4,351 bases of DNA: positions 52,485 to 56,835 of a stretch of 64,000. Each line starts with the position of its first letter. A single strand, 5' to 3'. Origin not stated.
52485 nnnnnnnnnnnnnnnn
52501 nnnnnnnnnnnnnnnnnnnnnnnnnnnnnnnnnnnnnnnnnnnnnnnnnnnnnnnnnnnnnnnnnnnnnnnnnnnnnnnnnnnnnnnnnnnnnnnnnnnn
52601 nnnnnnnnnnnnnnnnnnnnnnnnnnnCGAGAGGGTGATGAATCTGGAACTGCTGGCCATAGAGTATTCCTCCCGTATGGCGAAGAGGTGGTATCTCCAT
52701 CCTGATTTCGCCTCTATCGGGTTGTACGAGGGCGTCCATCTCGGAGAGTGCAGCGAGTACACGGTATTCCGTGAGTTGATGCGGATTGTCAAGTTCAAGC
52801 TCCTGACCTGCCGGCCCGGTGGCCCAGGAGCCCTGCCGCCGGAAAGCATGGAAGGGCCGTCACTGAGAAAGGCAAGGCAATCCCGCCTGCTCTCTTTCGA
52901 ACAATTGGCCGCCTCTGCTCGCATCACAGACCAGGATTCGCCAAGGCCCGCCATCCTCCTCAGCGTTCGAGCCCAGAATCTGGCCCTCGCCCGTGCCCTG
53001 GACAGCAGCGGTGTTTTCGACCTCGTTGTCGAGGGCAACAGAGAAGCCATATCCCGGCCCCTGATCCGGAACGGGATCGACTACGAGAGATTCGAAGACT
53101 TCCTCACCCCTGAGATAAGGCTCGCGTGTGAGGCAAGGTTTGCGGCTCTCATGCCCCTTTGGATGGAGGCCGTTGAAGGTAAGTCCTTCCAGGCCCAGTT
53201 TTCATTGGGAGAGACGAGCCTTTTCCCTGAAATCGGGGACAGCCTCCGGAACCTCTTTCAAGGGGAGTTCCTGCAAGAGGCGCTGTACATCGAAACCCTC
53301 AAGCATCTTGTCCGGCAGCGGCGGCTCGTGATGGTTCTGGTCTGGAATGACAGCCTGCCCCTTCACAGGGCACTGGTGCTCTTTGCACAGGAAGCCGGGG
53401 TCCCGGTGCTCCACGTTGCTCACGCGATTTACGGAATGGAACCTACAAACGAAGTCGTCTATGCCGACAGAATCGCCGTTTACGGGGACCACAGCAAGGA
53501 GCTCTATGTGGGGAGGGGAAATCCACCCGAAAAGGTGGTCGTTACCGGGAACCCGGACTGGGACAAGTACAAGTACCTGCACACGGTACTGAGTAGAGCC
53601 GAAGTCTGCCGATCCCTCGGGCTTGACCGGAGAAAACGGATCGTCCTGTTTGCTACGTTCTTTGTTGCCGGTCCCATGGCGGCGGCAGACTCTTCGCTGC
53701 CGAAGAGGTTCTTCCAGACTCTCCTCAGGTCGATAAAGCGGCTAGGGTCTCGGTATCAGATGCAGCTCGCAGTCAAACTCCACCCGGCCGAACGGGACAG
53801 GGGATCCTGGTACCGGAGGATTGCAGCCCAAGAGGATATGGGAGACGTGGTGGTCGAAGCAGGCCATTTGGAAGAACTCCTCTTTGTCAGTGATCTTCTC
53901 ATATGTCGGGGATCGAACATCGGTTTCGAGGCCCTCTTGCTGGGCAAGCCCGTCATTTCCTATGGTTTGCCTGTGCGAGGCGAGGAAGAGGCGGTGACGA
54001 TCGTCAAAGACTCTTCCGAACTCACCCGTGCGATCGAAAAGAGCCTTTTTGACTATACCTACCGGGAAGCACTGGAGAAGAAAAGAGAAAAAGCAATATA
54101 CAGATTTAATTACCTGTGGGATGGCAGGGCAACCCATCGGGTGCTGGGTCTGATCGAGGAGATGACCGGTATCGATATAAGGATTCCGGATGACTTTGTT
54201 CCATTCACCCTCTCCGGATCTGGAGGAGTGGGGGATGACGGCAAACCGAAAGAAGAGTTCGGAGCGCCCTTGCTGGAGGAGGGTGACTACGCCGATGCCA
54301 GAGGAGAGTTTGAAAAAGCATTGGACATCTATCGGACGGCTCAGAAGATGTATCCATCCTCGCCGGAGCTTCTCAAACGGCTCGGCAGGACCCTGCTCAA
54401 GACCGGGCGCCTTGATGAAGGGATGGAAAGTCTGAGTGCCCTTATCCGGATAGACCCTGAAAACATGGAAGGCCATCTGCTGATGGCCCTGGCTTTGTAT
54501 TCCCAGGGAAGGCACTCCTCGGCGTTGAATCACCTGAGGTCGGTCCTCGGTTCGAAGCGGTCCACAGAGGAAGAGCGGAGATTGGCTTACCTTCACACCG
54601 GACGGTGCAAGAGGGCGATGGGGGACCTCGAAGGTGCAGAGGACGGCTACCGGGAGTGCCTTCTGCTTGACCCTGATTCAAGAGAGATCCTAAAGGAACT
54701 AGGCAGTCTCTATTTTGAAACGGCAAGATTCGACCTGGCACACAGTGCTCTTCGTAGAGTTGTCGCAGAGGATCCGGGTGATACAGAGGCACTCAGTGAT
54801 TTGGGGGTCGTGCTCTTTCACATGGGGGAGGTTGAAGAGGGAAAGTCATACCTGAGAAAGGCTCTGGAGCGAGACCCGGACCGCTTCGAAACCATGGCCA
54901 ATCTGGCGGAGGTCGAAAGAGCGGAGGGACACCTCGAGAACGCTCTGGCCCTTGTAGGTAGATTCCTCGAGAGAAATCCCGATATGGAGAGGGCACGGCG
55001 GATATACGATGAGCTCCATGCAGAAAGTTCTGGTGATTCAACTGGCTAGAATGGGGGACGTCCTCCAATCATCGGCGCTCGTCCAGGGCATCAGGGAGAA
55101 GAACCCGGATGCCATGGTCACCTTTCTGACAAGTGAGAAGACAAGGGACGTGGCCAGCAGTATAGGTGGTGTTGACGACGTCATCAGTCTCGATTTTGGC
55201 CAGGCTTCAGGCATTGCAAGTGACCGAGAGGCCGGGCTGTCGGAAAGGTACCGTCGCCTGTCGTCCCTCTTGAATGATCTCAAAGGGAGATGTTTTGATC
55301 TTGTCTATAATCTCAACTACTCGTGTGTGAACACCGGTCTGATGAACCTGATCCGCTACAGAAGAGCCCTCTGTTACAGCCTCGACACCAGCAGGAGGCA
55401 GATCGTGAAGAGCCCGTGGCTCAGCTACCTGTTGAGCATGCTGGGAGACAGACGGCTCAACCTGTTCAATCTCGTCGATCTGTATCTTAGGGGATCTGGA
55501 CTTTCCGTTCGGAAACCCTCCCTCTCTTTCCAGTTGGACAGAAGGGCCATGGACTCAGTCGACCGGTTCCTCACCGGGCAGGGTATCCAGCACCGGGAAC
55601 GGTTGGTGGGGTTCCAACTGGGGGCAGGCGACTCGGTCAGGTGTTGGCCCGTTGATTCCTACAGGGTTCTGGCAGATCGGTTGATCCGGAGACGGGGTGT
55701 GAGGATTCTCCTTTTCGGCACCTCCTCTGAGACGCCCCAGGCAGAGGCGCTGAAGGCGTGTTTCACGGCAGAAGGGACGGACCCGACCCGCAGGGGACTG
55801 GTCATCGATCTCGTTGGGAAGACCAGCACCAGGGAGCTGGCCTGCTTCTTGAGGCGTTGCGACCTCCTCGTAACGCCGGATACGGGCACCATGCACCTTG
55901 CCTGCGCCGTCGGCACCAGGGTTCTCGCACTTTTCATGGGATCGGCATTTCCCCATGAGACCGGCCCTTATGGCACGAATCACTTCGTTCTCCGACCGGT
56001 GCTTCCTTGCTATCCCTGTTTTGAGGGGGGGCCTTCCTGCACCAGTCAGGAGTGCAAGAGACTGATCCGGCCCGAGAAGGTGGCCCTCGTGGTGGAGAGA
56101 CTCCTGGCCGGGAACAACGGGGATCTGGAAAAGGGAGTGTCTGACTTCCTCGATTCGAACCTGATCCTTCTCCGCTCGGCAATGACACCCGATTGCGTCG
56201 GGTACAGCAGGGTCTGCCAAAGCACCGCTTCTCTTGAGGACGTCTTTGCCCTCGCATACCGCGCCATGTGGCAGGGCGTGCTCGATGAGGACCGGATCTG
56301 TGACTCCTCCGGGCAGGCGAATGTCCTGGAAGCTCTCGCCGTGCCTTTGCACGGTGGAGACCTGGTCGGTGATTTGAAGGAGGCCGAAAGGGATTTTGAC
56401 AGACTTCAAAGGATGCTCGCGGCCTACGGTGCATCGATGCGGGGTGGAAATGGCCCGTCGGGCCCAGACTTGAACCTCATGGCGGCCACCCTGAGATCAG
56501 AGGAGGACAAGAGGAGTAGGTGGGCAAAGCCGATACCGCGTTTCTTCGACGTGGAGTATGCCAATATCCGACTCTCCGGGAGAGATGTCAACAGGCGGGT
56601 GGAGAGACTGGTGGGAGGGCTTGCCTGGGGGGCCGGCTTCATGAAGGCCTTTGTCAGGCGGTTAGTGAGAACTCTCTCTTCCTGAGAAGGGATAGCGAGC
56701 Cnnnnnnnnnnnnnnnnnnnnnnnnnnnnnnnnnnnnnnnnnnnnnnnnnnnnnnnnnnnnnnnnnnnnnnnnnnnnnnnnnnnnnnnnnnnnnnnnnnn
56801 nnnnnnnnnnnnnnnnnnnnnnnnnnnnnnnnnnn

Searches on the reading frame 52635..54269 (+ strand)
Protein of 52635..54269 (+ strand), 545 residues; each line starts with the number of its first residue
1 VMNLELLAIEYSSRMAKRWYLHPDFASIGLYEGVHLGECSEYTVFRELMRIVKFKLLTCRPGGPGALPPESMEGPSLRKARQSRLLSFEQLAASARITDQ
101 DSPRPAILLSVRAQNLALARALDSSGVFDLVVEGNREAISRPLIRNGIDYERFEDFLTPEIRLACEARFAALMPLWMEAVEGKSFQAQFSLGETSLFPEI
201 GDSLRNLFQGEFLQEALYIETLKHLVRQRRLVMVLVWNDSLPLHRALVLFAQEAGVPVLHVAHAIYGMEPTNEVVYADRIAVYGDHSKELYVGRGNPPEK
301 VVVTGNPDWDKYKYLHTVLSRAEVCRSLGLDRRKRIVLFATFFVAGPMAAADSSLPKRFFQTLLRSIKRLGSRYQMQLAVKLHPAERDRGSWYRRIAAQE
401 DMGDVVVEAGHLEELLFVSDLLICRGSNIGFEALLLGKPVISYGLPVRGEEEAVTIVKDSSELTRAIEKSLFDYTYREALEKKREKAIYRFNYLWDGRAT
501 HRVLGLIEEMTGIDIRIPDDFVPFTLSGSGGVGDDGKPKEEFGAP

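Call 83: find_homologous_proteins(query=window:52635-54269:+, max_evalue=0.001)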
Query window:52635-54269:+ (545 aa): 15 proteins with E <= 0.001 among 8000 candidates.
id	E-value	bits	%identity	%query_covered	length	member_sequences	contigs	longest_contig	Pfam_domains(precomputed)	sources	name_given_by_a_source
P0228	0.0e+0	1151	100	94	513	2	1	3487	PF05159.21,PF04464.21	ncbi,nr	ncbi:MAG: CDP-glycerol glycerophosphotransferase family protein, partial [Deltaproteobacteria bacter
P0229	6.4e-190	651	56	98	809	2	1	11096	PF13431.13,PF23914.2,PF13414.13,PF05159.21,PF13428.13,PF13374.13,PF07721.21,PF14559.13,PF13371.13,PF00515.35,PF12895.14,PF13424.13,PF21033.5,PF13432.13,PF04464.21,PF13181.13,PF07719.24,PF13174.13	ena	-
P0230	6.6e-177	608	53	97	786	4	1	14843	PF13431.13,PF23914.2,PF13414.13,PF02350.26,PF13176.13,PF13428.13,PF13374.13,PF14559.13,PF13371.13,PF17874.8,PF00515.35,PF12895.14,PF13424.13,PF13432.13,PF04464.21,PF13181.13,PF07719.24,PF13174.13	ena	-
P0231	8.5e-175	601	52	95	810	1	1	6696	PF14853.13,PF13431.13,PF23914.2,PF13414.13,PF13176.13,PF13428.13,PF04733.21,PF25064.2,PF13374.13,PF14559.13,PF24575.2,PF13371.13,PF00515.35,PF12895.14,PF13424.13,PF13432.13,PF04464.21,PF13181.13,PF07719.24,PF13174.13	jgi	jgi:tetratricopeptide (TPR) repeat protein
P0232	7.2e-174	598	51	96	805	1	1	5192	PF03704.24,PF13431.13,PF23914.2,PF13414.13,PF05159.21,PF13176.13,PF13428.13,PF25064.2,PF13374.13,PF07721.21,PF14559.13,PF13371.13,PF00515.35,PF12895.14,PF13424.13,PF28559.1,PF13432.13,PF13429.13,PF04464.21,PF13181.13,PF14561.13,PF07719.24,PF13174.13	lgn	-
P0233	9.6e-170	584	50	98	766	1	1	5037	PF25063.1,PF13431.13,PF23914.2,PF13414.13,PF05159.21,PF02350.26,PF13176.13,PF13428.13,PF04733.21,PF25064.2,PF13374.13,PF14559.13,PF24575.2,PF13371.13,PF00515.35,PF12895.14,PF13424.13,PF28559.1,PF13432.13,PF04464.21,PF13181.13,PF07719.24,PF13174.13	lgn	-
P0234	2.1e-155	537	49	97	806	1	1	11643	PF13431.13,PF23914.2,PF13414.13,PF13176.13,PF13428.13,PF14559.13,PF13371.13,PF00515.35,PF12895.14,PF13424.13,PF13432.13,PF13181.13,PF14561.13,PF07719.24,PF13174.13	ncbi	-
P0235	3.0e-117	411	40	96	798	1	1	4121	PF13431.13,PF23914.2,PF25060.1,PF25062.2,PF13414.13,PF02350.26,PF13176.13,PF13428.13,PF13374.13,PF14559.13,PF24575.2,PF13371.13,PF00515.35,PF12895.14,PF13424.13,PF21033.5,PF13432.13,PF13429.13,PF04464.21,PF13181.13,PF14561.13,PF07719.24,PF13174.13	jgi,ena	-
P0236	5.3e-33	133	52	24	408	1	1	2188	PF14853.13,PF13431.13,PF23914.2,PF13414.13,PF13176.13,PF13428.13,PF04733.21,PF25064.2,PF13374.13,PF14559.13,PF24575.2,PF13371.13,PF00515.35,PF12895.14,PF13424.13,PF21033.5,PF13432.13,PF13429.13,PF04464.21,PF13181.13,PF07719.24,PF13174.13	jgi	-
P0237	1.0e-18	86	29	61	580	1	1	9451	PF00534.27,PF02350.26,PF04464.21,PF13692.13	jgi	jgi:glycosyltransferase involved in cell wall biosynthesis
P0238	3.8e-12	64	27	67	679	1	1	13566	PF02350.26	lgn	-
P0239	3.7e-10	57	26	67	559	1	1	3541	PF05159.21,PF02350.26,PF04464.21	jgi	jgi:UDP-N-acetylglucosamine:LPS N-acetylglucosamine transferase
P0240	2.2e-7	48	26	61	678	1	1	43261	PF02350.26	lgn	-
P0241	6.3e-7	47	27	42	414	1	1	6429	PF20471.5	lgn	-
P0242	2.8e-6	45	27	55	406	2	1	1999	PF02350.26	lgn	-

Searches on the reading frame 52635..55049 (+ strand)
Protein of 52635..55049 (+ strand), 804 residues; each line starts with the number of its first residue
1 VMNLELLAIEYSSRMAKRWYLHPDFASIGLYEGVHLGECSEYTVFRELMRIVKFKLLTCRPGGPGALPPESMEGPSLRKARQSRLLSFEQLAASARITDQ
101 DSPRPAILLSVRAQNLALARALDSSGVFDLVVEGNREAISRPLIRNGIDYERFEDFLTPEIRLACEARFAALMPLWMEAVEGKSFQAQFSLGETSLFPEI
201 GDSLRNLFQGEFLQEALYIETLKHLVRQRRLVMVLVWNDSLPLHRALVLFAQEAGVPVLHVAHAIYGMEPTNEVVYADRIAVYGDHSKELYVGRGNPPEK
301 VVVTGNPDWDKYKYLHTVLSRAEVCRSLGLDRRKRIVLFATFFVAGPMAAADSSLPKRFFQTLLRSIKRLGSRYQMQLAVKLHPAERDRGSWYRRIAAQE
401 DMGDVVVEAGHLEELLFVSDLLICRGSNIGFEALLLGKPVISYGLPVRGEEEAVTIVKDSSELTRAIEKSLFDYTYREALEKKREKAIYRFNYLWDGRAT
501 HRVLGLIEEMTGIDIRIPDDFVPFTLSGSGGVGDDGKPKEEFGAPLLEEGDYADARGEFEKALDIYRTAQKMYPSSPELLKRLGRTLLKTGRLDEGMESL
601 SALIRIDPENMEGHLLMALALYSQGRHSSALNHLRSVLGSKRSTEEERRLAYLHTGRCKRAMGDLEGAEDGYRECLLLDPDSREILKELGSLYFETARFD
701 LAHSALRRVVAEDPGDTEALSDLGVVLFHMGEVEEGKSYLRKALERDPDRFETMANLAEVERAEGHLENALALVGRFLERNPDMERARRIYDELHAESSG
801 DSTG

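Call 9: search_protein_families(library=pfam, proteins=[window:52635-55049:+], max_evalue=0.0001)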
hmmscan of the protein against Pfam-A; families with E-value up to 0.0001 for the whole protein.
window:52635-55049:+ (804 aa): 20 families
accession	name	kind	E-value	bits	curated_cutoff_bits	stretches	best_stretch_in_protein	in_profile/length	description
PF07719.23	TPR_2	-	1.5e-28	96.9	27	0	718-749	2-33/34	Tetratricopeptide repeat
PF14559.12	TPR_19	-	1.1e-27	96.5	25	3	546-618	1-66/68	Tetratricopeptide repeat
PF13428.12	TPR_14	-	4.8e-24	82.8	23.5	0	550-585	8-43/44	Tetratricopeptide repeat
PF13432.12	TPR_16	-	1.6e-23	83.2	32.7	2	547-609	1-63/65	Tetratricopeptide repeat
PF00515.34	TPR_1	-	3.3e-20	71.4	27.8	0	718-749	2-33/34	Tetratricopeptide repeat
PF13181.12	TPR_8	-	3.4e-18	64.6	25.7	0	718-749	2-33/34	Tetratricopeptide repeat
PF13424.12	TPR_12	-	1.8e-16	60.5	30.1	1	719-775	5-69/77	Tetratricopeptide repeat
PF13174.12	TPR_6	-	2.2e-16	59.8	26.3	0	651-682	2-33/33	Tetratricopeptide repeat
PF13431.12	TPR_17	-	6.9e-15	54.4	24.4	0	740-771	2-33/34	Tetratricopeptide repeat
PF13414.12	TPR_11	-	1.3e-13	50.8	26.8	0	584-625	1-42/42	TPR repeat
PF13371.12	TPR_9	-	9e-12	45.3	35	1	690-750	2-62/73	Tetratricopeptide repeat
PF14561.12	TPR_20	-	3.8e-11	43.6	25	0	597-647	8-58/90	Tetratricopeptide repeat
PF23914.1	TPR_CcmH_CycH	-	7.1e-10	39.4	42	0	654-743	55-147/158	Cytochrome c-type biogenesis protein H TPR domain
PF04464.20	Glyphos_transf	-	1.1e-09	38.2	22.1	1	299-508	158-366/367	CDP-Glycerol:Poly(glycerophosphate) glycerophosphotransferase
PF12895.13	ANAPC3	-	1.2e-08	35.5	27.2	0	608-671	20-78/82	Anaphase-promoting complex, cyclosome, subunit 3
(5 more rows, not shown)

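Call 33: search_protein_families(library=ncbifam, proteins=[window:52635-55046:+], max_evalue=0.001)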
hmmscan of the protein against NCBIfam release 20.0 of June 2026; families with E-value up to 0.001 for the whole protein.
window:52635-55046:+ (804 aa): 24 families
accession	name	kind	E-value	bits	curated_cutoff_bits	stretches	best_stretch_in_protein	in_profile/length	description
TIGR02917.1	PEP_TPR_lipo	equivalog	1.4e-23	82.8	312.2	1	549-789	199-435/899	XrtA/PEP-CTERM system TPR-repeat protein PrsT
NF046086.1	BFO_1060_trans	domain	6.1e-22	78.2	200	1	271-509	99-362/365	BFO_1060 family glycosyltransferase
NF040959.1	MamA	equivalog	1.4e-20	73.6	200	2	653-776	75-198/204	magnetosome protein MamA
TIGR02521.1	type_IV_pilW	equivalog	5.9e-20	71.8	154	3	650-783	66-201/234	type IV pilus biogenesis/stability protein PilW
NF052415.1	T3SS_chap_SctY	equivalog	5.7e-15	55.7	70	2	575-676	4-104/106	type III secretion apparatus assembly chaperone SctY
NF047371.1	FlcA_CTERM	equivalog_domain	3.9e-12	45.4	300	2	650-746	437-536/646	periplasmic flagellar collar protein FlcA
NF033758.1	gliding_GltE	equivalog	4.6e-11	42.3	225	1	711-795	80-164/411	adventurous gliding motility TPR repeat lipoprotein GltE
TIGR03939.1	PGA_TPR_OMP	equivalog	5e-11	41.5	366.65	1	556-689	66-194/800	poly-beta-1,6 N-acetyl-D-glucosamine export porin PgaA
NF008520.0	PRK11447.1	equivalog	7.4e-11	40.6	858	1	548-775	466-695/1157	cellulose synthase complex outer membrane protein BcsC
TIGR04396.2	surf_polysacc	subfamily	2.4e-10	40.2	125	1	358-511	205-363/427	surface carbohydrate biosynthesis protein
NF008757.0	PRK11788.1-5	equivalog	1.2e-09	37.8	363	1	556-800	82-331/388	lipopolysaccharide assembly protein LapB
NF033762.1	social_mot_Tgl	equivalog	3.6e-09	36.3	225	0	685-776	33-125/252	social motility TPR repeat lipoprotein Tgl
TIGR02552.1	LcrH_SycD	equivalog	3.5e-08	33.2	104.8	1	599-714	6-117/136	SycD/LcrH family type III secretion system chaperone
NF033920.0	C39_PA2778_fam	equivalog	4.1e-08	33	150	0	557-635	170-248/255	PA2778 family cysteine peptidase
NF002725.1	PRK02603.1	equivalog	9.3e-08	32.3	143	0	647-735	33-124/173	photosystem I assembly protein Ycf3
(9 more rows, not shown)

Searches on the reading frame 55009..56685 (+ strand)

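Call 9: search_protein_families(library=pfam, proteins=[window:55009-56685:+], max_evalue=0.0001)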
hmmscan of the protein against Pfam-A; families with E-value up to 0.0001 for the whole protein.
window:55009-56685:+ (558 aa): 1 family
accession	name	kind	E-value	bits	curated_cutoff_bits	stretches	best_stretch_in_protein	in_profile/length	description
PF01075.23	Glyco_transf_9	-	3e-23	82.8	22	1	163-339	76-238/247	Glycosyltransferase family 9 (heptosyltransferase)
